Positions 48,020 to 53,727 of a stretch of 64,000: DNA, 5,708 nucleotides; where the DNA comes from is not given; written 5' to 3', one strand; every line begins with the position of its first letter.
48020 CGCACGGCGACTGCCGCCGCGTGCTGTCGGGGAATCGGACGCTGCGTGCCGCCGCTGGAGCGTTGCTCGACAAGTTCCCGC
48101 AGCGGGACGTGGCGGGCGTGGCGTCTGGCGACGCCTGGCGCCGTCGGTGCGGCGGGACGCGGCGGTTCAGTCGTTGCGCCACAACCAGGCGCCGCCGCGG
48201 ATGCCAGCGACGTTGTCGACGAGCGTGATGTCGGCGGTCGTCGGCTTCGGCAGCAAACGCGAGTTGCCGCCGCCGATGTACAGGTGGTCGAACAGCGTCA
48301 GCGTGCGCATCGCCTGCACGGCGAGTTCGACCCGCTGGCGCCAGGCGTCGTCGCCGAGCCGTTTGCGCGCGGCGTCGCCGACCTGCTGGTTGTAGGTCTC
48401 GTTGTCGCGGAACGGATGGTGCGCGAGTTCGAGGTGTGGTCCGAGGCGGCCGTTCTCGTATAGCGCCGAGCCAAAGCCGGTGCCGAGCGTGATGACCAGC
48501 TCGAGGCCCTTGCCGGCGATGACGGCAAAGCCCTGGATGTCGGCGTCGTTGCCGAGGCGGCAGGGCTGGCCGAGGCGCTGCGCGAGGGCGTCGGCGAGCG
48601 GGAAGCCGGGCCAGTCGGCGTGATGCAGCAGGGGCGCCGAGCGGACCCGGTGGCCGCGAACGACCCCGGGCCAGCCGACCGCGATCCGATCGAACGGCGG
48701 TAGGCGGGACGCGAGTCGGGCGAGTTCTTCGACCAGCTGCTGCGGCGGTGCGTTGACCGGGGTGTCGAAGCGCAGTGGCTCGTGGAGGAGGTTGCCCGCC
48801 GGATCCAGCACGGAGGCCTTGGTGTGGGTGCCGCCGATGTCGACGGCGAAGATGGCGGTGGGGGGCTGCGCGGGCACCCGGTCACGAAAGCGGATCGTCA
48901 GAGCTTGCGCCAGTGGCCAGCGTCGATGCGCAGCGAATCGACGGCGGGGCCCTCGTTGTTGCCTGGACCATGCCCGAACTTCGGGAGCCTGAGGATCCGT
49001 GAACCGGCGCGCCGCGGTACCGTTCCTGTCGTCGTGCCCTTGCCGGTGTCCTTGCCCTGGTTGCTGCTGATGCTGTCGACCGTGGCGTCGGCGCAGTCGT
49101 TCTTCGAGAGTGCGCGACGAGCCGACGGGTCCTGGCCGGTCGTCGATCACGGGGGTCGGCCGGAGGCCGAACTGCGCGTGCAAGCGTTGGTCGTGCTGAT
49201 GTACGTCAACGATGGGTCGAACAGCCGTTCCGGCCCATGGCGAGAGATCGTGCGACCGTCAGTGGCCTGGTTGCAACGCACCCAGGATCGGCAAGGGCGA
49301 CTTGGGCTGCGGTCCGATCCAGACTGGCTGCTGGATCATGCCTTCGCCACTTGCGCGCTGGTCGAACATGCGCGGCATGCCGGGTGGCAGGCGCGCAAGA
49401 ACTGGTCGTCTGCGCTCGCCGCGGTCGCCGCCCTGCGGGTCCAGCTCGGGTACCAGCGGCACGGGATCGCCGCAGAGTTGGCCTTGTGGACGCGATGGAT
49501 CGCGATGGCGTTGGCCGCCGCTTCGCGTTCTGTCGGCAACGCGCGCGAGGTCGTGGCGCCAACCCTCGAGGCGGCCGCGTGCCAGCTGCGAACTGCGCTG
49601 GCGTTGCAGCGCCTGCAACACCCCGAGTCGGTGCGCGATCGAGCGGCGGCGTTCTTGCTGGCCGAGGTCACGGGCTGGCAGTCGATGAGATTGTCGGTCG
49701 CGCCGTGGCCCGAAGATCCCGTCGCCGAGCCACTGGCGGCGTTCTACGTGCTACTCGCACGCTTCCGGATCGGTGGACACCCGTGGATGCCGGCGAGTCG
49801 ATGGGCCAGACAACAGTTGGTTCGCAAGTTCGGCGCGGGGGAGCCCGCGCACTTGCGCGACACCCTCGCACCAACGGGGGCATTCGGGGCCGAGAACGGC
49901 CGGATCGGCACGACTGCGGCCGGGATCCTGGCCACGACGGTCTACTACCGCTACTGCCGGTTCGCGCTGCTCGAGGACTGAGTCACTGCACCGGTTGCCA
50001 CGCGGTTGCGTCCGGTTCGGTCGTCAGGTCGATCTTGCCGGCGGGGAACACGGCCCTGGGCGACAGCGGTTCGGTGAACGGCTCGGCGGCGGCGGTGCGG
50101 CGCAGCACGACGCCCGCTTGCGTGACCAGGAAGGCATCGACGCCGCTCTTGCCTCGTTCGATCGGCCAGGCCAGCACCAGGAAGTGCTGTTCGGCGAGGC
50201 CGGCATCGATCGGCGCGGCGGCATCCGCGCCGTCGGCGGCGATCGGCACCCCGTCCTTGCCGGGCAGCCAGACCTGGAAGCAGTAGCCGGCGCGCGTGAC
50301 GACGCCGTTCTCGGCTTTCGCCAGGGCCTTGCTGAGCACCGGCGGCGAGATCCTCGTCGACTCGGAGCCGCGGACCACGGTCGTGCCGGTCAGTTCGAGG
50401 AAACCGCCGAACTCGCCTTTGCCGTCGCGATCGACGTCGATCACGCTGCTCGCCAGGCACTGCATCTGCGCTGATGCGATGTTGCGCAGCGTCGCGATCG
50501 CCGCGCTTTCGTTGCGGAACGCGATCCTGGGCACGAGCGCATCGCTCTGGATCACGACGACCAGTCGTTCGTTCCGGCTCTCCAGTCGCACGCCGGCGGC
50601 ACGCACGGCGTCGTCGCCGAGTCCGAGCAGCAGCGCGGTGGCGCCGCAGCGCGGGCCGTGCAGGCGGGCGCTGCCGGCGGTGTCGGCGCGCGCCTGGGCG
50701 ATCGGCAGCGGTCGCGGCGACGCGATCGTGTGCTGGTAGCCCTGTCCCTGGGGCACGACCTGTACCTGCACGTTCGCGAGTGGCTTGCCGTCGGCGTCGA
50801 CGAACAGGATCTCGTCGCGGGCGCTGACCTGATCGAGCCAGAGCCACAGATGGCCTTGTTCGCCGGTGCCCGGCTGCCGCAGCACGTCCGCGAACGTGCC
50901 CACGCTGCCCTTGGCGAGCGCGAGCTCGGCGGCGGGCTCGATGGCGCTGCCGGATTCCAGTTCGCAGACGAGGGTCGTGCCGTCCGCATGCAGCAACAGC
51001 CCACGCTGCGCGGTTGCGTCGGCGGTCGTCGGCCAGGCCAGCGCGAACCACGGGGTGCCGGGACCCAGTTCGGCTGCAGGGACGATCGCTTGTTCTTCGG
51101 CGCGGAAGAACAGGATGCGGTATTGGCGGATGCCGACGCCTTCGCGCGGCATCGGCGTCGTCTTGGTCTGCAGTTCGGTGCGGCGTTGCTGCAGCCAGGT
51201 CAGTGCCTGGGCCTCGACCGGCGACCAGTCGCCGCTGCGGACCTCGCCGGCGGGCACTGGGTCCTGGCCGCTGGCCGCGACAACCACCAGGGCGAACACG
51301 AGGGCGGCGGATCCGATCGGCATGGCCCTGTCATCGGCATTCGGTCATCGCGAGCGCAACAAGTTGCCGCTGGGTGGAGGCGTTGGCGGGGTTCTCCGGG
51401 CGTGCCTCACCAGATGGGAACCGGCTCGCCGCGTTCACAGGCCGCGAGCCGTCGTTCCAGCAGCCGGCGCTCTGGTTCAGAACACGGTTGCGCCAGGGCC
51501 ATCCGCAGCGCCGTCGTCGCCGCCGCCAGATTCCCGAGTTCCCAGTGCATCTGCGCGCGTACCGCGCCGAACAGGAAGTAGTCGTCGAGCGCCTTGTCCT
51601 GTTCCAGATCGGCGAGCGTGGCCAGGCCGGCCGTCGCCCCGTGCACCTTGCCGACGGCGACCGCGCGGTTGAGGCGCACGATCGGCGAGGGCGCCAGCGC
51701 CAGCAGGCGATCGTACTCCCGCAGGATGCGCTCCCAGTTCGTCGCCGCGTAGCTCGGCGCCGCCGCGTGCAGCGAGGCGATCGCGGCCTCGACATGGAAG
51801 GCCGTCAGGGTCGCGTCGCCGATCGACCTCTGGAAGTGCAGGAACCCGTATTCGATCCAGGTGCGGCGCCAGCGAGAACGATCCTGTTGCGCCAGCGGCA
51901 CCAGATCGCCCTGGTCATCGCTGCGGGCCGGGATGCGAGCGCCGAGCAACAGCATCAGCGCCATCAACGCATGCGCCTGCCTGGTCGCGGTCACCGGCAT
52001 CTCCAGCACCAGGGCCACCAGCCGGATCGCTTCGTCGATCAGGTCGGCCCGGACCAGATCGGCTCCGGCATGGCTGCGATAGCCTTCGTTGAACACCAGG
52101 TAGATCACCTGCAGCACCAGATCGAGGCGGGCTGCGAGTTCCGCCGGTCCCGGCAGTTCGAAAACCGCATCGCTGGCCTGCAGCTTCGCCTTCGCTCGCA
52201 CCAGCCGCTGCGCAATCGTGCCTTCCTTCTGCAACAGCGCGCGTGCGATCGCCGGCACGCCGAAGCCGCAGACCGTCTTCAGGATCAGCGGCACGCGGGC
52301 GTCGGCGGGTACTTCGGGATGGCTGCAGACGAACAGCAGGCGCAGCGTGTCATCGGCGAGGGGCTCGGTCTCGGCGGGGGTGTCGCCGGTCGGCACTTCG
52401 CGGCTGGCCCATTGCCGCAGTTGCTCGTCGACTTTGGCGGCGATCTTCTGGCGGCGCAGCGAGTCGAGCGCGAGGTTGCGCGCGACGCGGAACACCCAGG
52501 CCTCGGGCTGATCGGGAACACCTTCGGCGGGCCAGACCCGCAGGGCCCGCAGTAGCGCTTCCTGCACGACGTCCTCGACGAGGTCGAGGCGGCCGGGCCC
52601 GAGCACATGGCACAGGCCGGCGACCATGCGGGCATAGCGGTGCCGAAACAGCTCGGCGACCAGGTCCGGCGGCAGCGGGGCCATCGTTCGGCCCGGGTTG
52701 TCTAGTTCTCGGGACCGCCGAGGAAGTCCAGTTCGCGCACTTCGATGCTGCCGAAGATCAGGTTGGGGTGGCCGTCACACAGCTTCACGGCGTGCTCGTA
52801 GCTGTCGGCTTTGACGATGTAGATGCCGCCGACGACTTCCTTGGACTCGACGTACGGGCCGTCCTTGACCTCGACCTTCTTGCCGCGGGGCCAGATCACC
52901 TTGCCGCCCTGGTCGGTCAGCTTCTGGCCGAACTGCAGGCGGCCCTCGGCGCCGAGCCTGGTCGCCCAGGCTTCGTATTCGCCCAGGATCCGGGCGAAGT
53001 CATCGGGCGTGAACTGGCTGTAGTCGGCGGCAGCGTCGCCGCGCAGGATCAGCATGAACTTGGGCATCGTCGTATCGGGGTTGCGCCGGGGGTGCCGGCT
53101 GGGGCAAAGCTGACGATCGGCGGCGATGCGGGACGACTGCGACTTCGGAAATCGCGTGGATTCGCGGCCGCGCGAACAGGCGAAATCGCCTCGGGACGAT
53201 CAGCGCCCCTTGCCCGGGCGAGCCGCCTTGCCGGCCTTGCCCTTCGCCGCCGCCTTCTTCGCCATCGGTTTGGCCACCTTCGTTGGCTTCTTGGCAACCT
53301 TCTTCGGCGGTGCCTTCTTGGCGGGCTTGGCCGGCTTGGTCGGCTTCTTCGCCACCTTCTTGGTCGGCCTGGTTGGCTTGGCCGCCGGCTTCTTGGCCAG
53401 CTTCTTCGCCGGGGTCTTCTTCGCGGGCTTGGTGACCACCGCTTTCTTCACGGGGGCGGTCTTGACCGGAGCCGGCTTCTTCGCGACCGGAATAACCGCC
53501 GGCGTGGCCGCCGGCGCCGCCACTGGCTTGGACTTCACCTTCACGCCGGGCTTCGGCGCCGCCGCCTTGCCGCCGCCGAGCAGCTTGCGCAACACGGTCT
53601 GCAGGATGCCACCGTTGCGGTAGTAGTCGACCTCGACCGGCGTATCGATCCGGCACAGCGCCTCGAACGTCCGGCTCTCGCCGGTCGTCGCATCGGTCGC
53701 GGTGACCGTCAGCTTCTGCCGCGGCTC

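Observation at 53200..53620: Aconitase A fused to a histone-H1-like Lys/Ala/Pro-rich C-terminal tail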

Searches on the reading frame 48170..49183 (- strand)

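Call 45: search_protein_families(library=pfam, proteins=[window:48170-49183:-], max_evalue=0.001)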
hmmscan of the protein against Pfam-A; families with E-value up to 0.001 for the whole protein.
window:48170-49183:- (338 aa): 1 family
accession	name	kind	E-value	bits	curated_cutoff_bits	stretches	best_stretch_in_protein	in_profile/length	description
PF00480.26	ROK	-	6.9e-15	55.8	22.9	1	112-247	2-144/294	ROK family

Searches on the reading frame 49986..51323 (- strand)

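Call 45: search_protein_families(library=pfam, proteins=[window:49986-51323:-], max_evalue=0.001)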
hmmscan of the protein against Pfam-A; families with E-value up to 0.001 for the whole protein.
window:49986-51323:- (446 aa): 1 family
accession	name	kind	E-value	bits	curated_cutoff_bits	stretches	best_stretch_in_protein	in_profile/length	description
PF11453.13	DUF2950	-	7.2e-05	22.5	20.2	1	270-409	111-249/274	Protein of unknown function (DUF2950)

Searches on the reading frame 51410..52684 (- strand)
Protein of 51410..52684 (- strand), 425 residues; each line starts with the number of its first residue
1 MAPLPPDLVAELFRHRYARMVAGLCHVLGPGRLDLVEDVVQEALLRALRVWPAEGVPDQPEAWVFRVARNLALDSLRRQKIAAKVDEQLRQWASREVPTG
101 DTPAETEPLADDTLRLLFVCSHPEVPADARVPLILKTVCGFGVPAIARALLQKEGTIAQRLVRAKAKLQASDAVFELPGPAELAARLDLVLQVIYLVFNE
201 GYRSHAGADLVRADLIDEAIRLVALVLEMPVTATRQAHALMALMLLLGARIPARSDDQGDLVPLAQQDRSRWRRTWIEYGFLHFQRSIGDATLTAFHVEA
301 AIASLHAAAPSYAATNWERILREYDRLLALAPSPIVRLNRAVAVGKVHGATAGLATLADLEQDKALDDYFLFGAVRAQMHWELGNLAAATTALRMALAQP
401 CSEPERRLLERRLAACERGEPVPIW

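Call 45: search_protein_families(library=pfam, proteins=[window:51410-52684:-], max_evalue=0.001)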
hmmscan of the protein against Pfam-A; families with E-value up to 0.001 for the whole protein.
window:51410-52684:- (425 aa): 3 families
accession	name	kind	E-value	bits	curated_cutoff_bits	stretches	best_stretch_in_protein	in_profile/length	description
PF20239.3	DUF6596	-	2.6e-32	111.5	27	1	186-287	1-101/102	Family of unknown function (DUF6596)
PF04542.20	Sigma70_r2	-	4.2e-11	42.9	24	1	15-80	3-69/71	Sigma-70 region 2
PF08281.18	Sigma70_r4_2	-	5.1e-06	26.5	25.7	1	123-168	9-54/54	Sigma-70, region 4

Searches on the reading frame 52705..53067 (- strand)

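Call 45: search_protein_families(library=pfam, proteins=[window:52705-53067:-], max_evalue=0.001)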
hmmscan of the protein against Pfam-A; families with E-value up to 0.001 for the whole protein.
window:52705-53067:- (121 aa): 1 family
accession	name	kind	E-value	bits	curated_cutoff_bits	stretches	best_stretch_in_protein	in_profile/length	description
PF03795.20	YCII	-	3.5e-11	43.8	24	1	26-112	19-90/95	YCII-related domain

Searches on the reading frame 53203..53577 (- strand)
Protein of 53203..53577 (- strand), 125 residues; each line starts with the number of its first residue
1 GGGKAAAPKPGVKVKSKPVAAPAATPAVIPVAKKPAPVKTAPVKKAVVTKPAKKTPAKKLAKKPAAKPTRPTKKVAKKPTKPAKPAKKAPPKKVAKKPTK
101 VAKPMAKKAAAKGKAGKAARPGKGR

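Call 4: search_protein_families(library=pfam, proteins=[window:53203-53577:-], max_evalue=0.1)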
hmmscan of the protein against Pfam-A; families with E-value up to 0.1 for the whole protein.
window:53203-53577:- (125 aa): 0 families

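Call 23: find_homologous_proteins(query=window:53203-53577:-, max_evalue=0.001)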
Query window:53203-53577:-: 8000 candidates shared short words with the query, none scored E <= 0.001.

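Call 63: search_protein_families(library=ncbifam, proteins=[window:53203-53577:-], max_evalue=0.01)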
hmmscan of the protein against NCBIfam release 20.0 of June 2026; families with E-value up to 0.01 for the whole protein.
window:53203-53577:- (125 aa): 0 families
